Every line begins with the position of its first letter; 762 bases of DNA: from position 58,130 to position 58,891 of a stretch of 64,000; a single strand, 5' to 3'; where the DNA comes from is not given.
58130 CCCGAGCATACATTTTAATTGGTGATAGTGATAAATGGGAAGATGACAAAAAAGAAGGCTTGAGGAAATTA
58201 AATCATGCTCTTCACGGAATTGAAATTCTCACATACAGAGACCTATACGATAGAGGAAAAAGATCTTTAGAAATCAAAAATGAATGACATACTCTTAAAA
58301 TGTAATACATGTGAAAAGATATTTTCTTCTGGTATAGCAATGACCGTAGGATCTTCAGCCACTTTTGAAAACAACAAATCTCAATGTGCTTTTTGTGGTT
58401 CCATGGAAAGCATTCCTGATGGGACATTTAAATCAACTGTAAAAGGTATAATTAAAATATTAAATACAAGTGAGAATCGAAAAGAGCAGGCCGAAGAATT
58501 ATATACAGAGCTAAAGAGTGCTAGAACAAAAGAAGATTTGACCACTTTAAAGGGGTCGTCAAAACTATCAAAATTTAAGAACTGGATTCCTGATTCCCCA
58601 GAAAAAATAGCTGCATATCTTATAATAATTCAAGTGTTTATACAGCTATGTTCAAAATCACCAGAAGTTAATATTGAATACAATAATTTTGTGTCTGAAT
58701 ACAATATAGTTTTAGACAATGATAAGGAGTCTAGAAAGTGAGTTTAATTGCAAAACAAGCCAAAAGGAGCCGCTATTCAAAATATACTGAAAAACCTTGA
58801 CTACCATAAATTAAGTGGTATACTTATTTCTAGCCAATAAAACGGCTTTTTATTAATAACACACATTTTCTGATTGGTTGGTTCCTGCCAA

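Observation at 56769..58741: Shedu-like DUF4263 nuclease plus Zn-ribbon partner, inserted as a small island between rpmE and the rpsB-tsf-pyrH operon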

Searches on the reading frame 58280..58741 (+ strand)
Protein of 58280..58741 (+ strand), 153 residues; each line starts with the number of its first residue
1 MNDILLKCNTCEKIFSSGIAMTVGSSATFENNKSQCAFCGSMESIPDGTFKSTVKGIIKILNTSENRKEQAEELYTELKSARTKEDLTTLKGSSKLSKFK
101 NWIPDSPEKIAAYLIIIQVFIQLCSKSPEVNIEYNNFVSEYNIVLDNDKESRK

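Call 3: search_protein_families(library=pfam, proteins=[window:58280-58741:+], max_evalue=1)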
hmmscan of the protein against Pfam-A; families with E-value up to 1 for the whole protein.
window:58280-58741:+ (153 aa): 4 families
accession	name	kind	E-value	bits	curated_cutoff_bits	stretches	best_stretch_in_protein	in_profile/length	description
PF25060.1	ARM_TT21_2nd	-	0.12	12.2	27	0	107-141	15-49/270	Tetratricopeptide repeat protein 21 second ARM domain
PF03660.19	PHF5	-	0.22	12.2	26.7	1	7-48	29-69/104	PHF5-like protein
PF10506.14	USHBP1_PDZ-bd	-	0.33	11.6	24.5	1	60-80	16-36/65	Harmonin-binding protein USHBP1, PDZ-binding domain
PF02892.21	zf-BED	-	0.55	10.7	20.6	0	7-23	18-30/44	BED zinc finger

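Call 4: search_protein_families(library=padloc, proteins=[window:58280-58741:+], max_evalue=1)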
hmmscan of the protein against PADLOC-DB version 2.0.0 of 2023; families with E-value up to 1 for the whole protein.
window:58280-58741:+ (153 aa): 0 families

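Call 5: search_protein_families(library=ncbifam, proteins=[window:58280-58741:+], max_evalue=1)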
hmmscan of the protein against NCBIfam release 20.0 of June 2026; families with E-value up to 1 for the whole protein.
window:58280-58741:+ (153 aa): 1 family
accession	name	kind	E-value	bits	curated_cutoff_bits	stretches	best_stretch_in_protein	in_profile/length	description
TIGR00595.1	priA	equivalog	0.019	13.5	230.35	1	5-100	216-312/509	replication restart helicase PriA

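Call 6: search_protein_families(library=phrogs, proteins=[window:58280-58741:+], max_evalue=1)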
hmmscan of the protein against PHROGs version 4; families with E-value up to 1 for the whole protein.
window:58280-58741:+ (153 aa): 3 families
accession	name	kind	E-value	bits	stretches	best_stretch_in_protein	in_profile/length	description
phrog_18123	-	unknown function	0.019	16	1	74-147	75-148/168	-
phrog_9107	-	unknown function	0.14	12.7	1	27-86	135-191/209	-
phrog_26888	-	unknown function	0.42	10.9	1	90-137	99-146/279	-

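Call 7: find_homologous_proteins(query=window:58280-58741:+, max_evalue=0.01)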
Query window:58280-58741:+ (153 aa): 13 proteins with E <= 0.01 among 24 candidates.
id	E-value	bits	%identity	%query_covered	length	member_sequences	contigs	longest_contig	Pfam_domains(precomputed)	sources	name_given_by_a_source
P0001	1.8e-93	328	100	100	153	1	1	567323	-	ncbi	ncbi:MAG: hypothetical protein ABIE68_01525 [bacterium]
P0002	3.0e-47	178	56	96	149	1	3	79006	-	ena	-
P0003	9.1e-47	176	55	99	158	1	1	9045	-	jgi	jgi:hypothetical protein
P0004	2.3e-46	175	58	90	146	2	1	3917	-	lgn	-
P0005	8.6e-46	173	55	97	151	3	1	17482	-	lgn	-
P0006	3.2e-43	165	52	95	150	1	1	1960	-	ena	-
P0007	1.9e-41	159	54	92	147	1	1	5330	-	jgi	jgi:Zn-dependent oligopeptidase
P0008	2.5e-38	149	52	93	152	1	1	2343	-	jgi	jgi:hypothetical protein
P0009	2.8e-36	142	44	95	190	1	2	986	PF02810.22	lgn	-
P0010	4.0e-35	139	42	95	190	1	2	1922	PF02810.22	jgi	jgi:hypothetical protein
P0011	5.5e-34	135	57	80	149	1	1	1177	-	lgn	-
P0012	1.5e-33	134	41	100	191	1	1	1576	PF02810.22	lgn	-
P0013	2.8e-28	116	44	93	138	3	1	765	-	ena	-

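Call 8: find_encoding_contigs(protein=P0002, flank=6000, max_places=3)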
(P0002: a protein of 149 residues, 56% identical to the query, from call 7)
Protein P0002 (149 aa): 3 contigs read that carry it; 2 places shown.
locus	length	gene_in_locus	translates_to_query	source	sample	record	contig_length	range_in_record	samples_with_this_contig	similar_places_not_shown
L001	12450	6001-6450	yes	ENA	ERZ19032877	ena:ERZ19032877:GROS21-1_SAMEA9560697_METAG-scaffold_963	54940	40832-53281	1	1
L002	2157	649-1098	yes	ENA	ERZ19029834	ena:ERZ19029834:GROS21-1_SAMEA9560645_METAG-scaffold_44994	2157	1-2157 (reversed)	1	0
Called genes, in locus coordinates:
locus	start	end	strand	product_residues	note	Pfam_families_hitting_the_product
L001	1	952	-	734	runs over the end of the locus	PF22763:NrS1-1_pol-like_HBD, PF08706:D5_N, PF19263:DUF5906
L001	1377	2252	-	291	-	-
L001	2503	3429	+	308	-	-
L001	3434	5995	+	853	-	PF04313:HSDR_N (faint), PF13588:HSDR_N_2, PF00270:DEAD, PF04851:ResIII, PF18766:SWI2_SNF2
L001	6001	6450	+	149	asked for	-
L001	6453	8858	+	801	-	PF02384:N6_Mtase, PF01170:UPF0020, PF20473:MmeI_Mtase (weak), PF07669:Eco57I, PF01420:Methylase_S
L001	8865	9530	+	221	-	-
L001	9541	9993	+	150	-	-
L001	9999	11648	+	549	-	PF01580:FtsK_SpoIIIE (faint), PF01935:DUF87, PF10412:TrwB_AAD_bind (faint)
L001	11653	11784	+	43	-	-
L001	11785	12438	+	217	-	-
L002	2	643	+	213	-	?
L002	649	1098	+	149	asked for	-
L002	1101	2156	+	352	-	?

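Call 9: find_encoding_contigs(protein=P0003, flank=6000, max_places=3)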
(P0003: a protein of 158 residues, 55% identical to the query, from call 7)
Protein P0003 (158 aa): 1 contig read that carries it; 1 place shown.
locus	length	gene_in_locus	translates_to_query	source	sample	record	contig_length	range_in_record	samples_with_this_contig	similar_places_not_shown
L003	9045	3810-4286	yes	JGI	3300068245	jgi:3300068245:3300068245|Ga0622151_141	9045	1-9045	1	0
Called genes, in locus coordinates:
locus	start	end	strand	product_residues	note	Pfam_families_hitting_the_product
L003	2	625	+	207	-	?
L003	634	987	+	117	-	-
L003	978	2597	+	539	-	PF25171:Beta-prop_WDR36-Utp21_1st, PF25174:Beta-prop_THOC3, PF25175:Beta-prop_WDR5, PF24817:WD40_WDHD1_1st, PF25171:Beta-prop_WDR36-Utp21_1st, PF25173:Beta-prop_WDR3_1st, PF23381:Beta-prop_IFT122_1st, PF24796:WDR55, +15 more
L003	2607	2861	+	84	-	-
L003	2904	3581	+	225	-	PF00702:Hydrolase, PF13419:HAD_2, PF13242:Hydrolase_like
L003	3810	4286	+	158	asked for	-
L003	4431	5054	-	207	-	-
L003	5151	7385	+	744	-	PF08984:DUF1858, PF17764:PriA_3primeBD, PF04851:ResIII, PF00270:DEAD, PF13245:AAA_19 (weak), PF13604:AAA_30, PF00271:Helicase_C, PF18074:PriA_C, +1 more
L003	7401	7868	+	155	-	-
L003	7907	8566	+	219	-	-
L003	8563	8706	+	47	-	-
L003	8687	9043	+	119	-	?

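Call 10: find_encoding_contigs(protein=P0005, flank=6000, max_places=3)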
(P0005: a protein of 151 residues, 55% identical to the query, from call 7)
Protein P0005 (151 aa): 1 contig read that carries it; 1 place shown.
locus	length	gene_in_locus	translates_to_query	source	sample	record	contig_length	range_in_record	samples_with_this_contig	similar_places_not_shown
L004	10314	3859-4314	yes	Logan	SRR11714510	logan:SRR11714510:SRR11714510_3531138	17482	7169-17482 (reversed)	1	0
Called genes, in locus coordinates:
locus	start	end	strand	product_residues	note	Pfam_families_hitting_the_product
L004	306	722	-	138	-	-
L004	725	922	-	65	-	PF13560:HTH_31, PF12844:HTH_19, PF13443:HTH_26 (weak), PF01381:HTH_3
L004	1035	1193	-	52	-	-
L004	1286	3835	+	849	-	PF04313:HSDR_N (weak), PF13588:HSDR_N_2 (weak), PF00270:DEAD, PF04851:ResIII, PF18766:SWI2_SNF2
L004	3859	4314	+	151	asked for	-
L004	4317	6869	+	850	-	PF02384:N6_Mtase, PF01170:UPF0020 (weak), PF13847:Methyltransf_31 (faint), PF07669:Eco57I, PF01420:Methylase_S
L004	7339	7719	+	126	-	-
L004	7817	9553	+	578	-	PF02463:SMC_N (faint), PF11398:DUF2813 (weak), PF13175:AAA_15, PF13304:AAA_21, PF20469:OLD-like_TOPRIM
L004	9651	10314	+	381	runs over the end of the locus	PF09903:DUF2130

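Call 11: find_encoding_contigs(protein=P0007, flank=6000, max_places=3)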
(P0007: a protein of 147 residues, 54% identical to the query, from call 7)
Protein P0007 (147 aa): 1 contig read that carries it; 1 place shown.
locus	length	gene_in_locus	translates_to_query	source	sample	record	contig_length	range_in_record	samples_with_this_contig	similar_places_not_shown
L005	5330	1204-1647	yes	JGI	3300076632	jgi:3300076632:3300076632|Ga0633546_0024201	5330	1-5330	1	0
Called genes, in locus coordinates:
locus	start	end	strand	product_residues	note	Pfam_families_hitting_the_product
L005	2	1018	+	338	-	?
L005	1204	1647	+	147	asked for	-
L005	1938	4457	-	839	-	PF13191:AAA_16 (weak), PF05729:NACHT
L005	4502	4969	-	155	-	PF13676:TIR_2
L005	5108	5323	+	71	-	-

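Call 12: find_encoding_contigs(protein=P0004, flank=6000, max_places=3)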
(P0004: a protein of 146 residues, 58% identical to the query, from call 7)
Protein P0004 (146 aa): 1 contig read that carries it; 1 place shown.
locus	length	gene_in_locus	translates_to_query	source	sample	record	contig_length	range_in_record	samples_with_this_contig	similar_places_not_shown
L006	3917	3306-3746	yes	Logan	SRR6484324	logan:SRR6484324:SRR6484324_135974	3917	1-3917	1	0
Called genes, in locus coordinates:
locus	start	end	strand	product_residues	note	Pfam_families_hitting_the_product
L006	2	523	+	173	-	?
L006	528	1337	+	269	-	-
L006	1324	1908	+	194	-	-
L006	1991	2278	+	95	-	-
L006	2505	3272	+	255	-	PF13643:DUF4145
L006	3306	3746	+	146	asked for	-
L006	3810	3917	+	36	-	?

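Call 13: find_encoding_contigs(protein=P0008, flank=6000, max_places=3)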
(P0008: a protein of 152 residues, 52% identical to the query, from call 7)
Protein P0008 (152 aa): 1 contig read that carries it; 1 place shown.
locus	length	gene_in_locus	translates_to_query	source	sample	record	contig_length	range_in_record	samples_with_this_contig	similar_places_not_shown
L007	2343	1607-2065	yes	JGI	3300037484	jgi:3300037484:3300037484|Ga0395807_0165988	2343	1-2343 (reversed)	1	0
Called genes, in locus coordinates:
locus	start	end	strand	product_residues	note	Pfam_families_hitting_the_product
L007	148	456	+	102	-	PF20619:DUF6804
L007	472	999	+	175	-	-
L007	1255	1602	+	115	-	-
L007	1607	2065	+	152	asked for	-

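Call 14: find_encoding_contigs(protein=P0010, flank=6000, max_places=3)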
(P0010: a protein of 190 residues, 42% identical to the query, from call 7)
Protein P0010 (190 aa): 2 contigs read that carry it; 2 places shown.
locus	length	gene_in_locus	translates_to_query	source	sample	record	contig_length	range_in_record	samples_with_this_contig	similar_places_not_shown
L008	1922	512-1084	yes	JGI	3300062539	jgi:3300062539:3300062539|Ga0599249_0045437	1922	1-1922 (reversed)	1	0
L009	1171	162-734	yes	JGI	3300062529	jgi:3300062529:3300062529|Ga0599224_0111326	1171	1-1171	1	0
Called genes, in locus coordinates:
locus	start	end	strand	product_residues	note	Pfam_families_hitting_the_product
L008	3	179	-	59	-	?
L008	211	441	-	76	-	-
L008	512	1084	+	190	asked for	PF02810:SEC-C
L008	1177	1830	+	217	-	PF02798:GST_N (weak), PF13409:GST_N_2, PF13417:GST_N_3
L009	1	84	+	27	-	?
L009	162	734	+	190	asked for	PF02810:SEC-C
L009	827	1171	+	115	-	?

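Call 40: predict_structure(alignment_id=A2)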
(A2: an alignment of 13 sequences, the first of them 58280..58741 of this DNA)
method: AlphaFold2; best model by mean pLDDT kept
length: 153 residues; sequences in the alignment: 13
mean_pLDDT: 79.5   pTM: 0.63
mean pLDDT of the five models: 79.5, 77.6, 76.2, 74.2, 71.9
residues with pLDDT >= 90: 32; 70-90: 90; 50-70: 24; < 50: 7
segments of 3 or more residues with pLDDT < 50: none
pLDDT, mean of each block of 10 residues (from residue 1): 72 77 51 76 67 87 90 93 88 87 82 88 87 84 71 53
secondary structure, 60 per line:
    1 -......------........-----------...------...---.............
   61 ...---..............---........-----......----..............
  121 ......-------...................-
elements in order: E2-7 E14-21 E33-35 E42-44 H48-63 H67-80 H84-91 H97-102 H107-126 H134-152

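Call 42: search_protein_representatives(alignment_id=A2)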
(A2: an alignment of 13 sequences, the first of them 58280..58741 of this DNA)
Query: 13 sequences, 153 profile positions. Proteins with E-value up to 0.001 (for the whole library): 641; up to 1e-10: 101; up to 1e-30: 14. The best 150 are listed.
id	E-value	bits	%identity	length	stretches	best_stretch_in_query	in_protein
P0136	2.5e-66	238.3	-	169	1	1-149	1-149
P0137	3.9e-49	182.5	-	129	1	21-146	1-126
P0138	2.2e-46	173.5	-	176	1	2-149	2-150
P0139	2.7e-44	166.7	-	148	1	1-150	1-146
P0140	3.4e-43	163.2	-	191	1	1-146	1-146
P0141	3.5e-43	163.1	-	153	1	1-149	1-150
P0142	9.2e-43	161.8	-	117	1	42-152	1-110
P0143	4.4e-41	156.3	-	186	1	6-149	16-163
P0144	6.1e-40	152.6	-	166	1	1-148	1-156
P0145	3.6e-37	143.6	-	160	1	1-149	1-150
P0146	3.6e-35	137.1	-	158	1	6-148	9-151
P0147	9.4e-34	132.5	-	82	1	1-82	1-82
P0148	1.4e-33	131.9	-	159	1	1-150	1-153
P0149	4.6e-31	123.8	-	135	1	25-150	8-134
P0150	1.3e-30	122.3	-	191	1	5-148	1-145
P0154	2.8e-26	108.2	-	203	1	6-148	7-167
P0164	5.5e-21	91.0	-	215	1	1-142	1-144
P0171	6.6e-15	71.3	-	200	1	3-149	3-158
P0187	3.0e-13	65.9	-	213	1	1-148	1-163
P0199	1.6e-12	63.6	-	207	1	1-150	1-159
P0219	1.3e-11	60.6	-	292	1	1-124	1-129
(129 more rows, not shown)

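Call 46: search_protein_families(library=pfam, alignment_id=A3, max_evalue=0.001)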
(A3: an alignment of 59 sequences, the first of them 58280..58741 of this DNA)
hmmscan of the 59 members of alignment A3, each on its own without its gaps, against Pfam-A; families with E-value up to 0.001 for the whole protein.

A. member 1, window:58280-58741:+ (153 aa): 0 families

B. families by the number of members that match (of 59 scanned): 3 families
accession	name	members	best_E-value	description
PF02810.21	SEC-C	29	5.6e-11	SEC-C motif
PF13717.11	Zn_ribbon_4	2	4.8e-05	zinc-ribbon domain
PF13248.11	Zn_ribbon_3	1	0.00017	zinc-ribbon domain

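Call 47: list_cluster_members(proteins=[P0136, P0138, P0140, P0143, P0154, P0164, P0171, P0187, P0199, P0219])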
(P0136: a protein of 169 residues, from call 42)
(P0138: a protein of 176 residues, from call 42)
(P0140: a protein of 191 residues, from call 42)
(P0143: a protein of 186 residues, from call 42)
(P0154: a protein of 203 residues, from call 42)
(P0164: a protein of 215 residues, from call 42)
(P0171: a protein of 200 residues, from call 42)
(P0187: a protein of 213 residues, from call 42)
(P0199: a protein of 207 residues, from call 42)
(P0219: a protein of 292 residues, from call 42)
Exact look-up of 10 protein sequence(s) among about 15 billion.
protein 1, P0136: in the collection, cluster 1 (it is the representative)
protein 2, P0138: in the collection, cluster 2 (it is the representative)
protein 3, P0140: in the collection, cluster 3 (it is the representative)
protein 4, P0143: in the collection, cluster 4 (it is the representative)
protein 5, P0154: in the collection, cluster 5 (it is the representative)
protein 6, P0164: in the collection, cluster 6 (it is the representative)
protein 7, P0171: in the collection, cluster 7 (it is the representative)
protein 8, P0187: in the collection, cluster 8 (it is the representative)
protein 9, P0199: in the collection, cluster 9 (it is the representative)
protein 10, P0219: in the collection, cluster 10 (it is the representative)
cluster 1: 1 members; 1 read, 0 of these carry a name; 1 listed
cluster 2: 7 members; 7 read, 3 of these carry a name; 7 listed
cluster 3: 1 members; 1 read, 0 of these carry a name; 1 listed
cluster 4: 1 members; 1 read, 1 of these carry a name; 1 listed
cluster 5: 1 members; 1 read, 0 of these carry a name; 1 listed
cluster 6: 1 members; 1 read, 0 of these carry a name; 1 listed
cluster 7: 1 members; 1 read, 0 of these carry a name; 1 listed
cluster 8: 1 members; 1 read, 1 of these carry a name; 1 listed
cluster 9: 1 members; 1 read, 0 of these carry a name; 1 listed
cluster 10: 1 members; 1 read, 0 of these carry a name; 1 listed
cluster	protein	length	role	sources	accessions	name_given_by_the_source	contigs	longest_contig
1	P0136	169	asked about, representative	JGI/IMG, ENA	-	-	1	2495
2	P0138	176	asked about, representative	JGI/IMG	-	hypothetical protein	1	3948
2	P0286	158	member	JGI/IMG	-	hypothetical protein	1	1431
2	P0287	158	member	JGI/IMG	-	hypothetical protein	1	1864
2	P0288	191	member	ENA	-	-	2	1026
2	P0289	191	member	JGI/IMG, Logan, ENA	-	-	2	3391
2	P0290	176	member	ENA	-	-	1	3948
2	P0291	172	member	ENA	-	-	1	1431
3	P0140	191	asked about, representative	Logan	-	-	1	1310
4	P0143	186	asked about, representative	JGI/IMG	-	hypothetical protein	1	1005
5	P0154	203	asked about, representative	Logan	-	-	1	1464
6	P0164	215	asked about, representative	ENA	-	-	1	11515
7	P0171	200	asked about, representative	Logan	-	-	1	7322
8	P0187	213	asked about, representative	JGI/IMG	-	uncharacterized protein YecA (UPF0149 family)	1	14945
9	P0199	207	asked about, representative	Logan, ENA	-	-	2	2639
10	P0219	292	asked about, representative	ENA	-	-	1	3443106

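Call 48: fold_search(model_id=the predicted structure, library=pdb)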
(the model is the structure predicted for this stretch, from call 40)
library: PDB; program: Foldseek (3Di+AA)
matches with E <= 10: 78; with E <= 0.001: 0
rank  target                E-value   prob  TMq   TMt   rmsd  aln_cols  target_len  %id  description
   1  6m98                  1.2e+00  0.06  0.17  0.14  21.6       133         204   11  Crystal structure of the high-affinity copper transporter Ctr1 in complex with Cu(I) (released 2019-04-03)
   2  5fl0_A                1.3e+00  0.11  0.24  0.07  12.2       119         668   11  Structure of a hydrolase with an inhibitor (released 2016-08-31)
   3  3anw_B                1.5e+00  0.03  0.13  0.13  15.9       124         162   18  A protein complex essential initiation of DNA replication (released 2011-07-27)
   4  7u8o_R                1.8e+00  0.12  0.23  0.18  10.7        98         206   16  Structure of porcine V-ATPase with mEAK7 and SidK, Rotary state 2 (released 2022-07-06)
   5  2x0h_B                1.8e+00  0.08  0.21  0.07  12.5       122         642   11  BtGH84 Michaelis complex (released 2010-01-26)
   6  4u8u_B                2.0e+00  0.04  0.14  0.15  14.4       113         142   15  The Crystallographic structure of the giant hemoglobin from Glossoscolex paulistus at 3.2 A resolution. (released 2015-06-10)
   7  6qfi_A                2.2e+00  0.07  0.20  0.20  13.6       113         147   12  Structure of human Mcl-1 in complex with BIM BH3 peptide (released 2019-06-12)
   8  7kk3_B                2.2e+00  0.06  0.21  0.12  12.2       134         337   11  Structure of the catalytic domain of PARP1 in complex with talazoparib (released 2021-01-06)
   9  3jw4_B                2.4e+00  0.06  0.20  0.23  15.2       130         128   12  The structure of a putative MarR family transcriptional regulator from Clostridium acetobutylicum (released 2009-12-22)
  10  3lqi_C                2.4e+00  0.02  0.14  0.13  16.4       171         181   12  Crystal structure of MLL1 PHD3-Bromo complexed with H3(1-9)K4me2 peptide (released 2010-07-07)
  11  6pwi_A                3.1e+00  0.11  0.28  0.09  12.9       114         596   11  Structure of CpGH84D (released 2019-09-11)
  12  5j0l_A                3.1e+00  0.07  0.18  0.20  15.0       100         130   17  De novo design of protein homo-oligomers with modular hydrogen bond network-mediated specificity (released 2016-07-06)
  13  2zop_A                3.2e+00  0.08  0.23  0.29  13.4       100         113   13  X-ray crystal structure of a CRISPR-associated Cmr5 family protein from Thermus thermophilus HB8 (released 2009-02-10)
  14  9k1s_C                3.4e+00  0.09  0.23  0.22   9.1        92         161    8  Crystal structure of human granzyme A in complex with GSDMB-C domain (released 2026-02-18)
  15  6pwi_B                3.6e+00  0.10  0.28  0.09  13.0       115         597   11  Structure of CpGH84D (released 2019-09-11)
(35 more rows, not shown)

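Call 50: find_encoding_contigs(protein=P0187, flank=6000, max_places=2)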
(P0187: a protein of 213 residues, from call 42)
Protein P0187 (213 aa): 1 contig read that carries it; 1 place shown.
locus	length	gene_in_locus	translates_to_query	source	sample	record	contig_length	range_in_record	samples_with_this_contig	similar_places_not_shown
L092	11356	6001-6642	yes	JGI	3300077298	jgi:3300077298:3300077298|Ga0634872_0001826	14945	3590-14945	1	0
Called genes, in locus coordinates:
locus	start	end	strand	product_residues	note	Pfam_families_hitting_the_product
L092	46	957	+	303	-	PF02899:Phage_int_SAM_1 (weak), PF13102:Phage_int_SAM_5 (weak), PF13495:Phage_int_SAM_4 (faint), PF00589:Phage_integrase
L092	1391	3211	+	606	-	-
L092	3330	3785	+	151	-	-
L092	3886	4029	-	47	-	-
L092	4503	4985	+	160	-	-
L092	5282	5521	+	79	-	-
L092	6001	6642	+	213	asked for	PF02810:SEC-C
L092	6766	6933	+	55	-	-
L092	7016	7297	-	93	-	PF00589:Phage_integrase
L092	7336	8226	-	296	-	PF14657:Arm-DNA-bind_4, PF14659:Phage_int_SAM_3, PF00589:Phage_integrase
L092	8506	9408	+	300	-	PF01693:Cauli_VI, PF00075:RNase_H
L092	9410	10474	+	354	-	PF19417:RnlA_toxin_N (weak), PF15935:RnlA_toxin, PF19034:RnlA-toxin_DBD, PF18869:HEPN_RnaseLS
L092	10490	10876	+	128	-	PF15933:RnlB_antitoxin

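Call 51: find_encoding_contigs(protein=P0164, flank=5000, max_places=2)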
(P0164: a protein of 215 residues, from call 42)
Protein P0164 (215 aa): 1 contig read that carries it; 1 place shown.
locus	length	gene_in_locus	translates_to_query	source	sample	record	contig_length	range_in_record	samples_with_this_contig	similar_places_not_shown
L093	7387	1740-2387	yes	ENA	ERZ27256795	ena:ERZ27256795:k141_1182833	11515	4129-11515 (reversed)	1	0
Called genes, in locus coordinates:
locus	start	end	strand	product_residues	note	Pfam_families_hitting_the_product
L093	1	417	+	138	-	?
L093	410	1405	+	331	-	PF14238:DUF4340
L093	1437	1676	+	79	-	-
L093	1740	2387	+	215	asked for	-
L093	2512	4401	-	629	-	PF00005:ABC_tran, PF00006:ATP-synt_ab (faint), PF02463:SMC_N (faint), PF13175:AAA_15 (faint), PF01926:MMR_HSR1 (faint), PF12848:ABC_tran_Xtn, PF00005:ABC_tran, PF16326:ABC_tran_CTD, +1 more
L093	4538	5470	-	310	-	PF00561:Abhydrolase_1, PF12146:Hydrolase_4, PF12697:Abhydrolase_6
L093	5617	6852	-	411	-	PF00743:FMO-like, PF01266:DAO (faint), PF01494:FAD_binding_3 (faint), PF03486:HI0933_like (faint), PF07992:Pyr_redox_2, PF13450:NAD_binding_8 (faint), PF13738:Pyr_redox_3, PF13434:Lys_Orn_oxgnase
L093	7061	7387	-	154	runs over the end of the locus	PF07366:SnoaL, PF12680:SnoaL_2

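Call 52: find_encoding_contigs(protein=P0219, flank=6000, max_places=2)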
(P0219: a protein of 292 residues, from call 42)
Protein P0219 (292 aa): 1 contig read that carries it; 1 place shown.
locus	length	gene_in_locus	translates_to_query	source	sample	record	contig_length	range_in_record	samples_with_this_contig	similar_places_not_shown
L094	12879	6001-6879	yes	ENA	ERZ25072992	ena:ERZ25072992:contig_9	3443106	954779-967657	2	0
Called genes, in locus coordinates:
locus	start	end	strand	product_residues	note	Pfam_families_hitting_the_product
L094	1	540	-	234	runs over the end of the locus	-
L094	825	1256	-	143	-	PF24722:DUF7674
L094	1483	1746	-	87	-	-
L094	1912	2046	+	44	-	-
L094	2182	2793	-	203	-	-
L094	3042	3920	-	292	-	-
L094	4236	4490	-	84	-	-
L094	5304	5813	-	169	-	-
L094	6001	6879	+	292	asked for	-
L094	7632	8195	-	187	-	-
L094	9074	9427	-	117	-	PF01850:PIN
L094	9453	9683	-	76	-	-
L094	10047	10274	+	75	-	-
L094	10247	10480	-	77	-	PF04255:DUF433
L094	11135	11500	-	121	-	PF18480:DUF5615 (weak)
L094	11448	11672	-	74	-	PF04255:DUF433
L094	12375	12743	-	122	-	PF01582:TIR, PF13676:TIR_2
